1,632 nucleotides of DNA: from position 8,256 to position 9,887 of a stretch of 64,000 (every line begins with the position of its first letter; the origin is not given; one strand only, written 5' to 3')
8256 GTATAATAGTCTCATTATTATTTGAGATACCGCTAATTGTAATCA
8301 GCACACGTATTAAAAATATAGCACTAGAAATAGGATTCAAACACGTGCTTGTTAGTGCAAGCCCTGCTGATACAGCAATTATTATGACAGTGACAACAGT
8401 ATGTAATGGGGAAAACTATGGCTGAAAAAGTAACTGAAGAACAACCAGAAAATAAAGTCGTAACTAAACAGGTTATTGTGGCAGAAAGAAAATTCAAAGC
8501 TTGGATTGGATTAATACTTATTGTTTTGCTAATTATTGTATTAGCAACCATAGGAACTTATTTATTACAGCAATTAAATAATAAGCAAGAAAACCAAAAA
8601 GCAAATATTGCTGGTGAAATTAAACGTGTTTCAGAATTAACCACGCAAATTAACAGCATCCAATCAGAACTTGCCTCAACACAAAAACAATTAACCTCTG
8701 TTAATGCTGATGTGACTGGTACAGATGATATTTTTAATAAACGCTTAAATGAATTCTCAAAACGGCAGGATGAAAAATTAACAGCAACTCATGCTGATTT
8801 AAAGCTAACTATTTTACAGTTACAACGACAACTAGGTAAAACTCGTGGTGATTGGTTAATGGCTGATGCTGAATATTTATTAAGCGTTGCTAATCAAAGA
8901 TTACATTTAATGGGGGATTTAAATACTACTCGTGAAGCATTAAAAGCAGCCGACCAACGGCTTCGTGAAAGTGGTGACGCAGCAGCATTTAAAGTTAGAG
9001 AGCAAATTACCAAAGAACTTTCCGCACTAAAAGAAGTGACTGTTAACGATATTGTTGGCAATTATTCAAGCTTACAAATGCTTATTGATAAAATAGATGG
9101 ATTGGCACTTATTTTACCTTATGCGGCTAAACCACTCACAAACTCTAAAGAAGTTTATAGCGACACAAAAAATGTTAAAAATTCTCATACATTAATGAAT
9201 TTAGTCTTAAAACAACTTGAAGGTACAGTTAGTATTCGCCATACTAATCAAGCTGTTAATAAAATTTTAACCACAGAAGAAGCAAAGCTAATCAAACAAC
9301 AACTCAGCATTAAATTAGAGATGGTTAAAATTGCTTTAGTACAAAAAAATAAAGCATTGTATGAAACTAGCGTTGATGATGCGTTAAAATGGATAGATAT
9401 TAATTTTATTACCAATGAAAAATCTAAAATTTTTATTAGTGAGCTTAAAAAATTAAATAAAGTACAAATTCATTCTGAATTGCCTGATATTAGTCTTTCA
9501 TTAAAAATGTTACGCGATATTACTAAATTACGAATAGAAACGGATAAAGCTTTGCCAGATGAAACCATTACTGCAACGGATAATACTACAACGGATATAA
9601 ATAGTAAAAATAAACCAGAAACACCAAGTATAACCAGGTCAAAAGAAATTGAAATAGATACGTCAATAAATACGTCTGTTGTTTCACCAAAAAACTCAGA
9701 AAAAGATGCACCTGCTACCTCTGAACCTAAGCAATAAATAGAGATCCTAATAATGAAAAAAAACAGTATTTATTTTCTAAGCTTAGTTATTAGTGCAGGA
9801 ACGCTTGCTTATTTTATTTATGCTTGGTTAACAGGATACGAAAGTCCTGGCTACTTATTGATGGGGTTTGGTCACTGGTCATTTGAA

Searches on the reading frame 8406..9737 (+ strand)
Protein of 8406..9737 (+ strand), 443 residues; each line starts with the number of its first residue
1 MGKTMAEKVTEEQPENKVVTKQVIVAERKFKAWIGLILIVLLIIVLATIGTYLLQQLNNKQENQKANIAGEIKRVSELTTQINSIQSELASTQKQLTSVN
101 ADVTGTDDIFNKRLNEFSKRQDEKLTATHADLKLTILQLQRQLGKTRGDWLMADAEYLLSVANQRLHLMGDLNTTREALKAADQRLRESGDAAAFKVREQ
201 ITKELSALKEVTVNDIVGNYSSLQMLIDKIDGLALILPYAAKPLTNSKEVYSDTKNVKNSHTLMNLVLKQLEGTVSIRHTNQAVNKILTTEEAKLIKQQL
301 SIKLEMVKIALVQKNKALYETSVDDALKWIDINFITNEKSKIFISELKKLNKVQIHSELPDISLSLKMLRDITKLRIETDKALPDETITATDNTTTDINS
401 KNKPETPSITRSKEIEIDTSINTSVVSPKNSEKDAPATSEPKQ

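Call 75: search_protein_families(library=pfam, proteins=[window:8406-9737:+], max_evalue=0.001)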
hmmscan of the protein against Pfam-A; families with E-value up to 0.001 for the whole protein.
window:8406-9737:+ (443 aa): 1 family
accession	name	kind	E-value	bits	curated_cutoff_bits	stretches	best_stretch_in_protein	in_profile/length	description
PF04375.19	HemX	-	2e-36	126.3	25.9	1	147-374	2-230/236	HemX, putative uroporphyrinogen-III C-methyltransferase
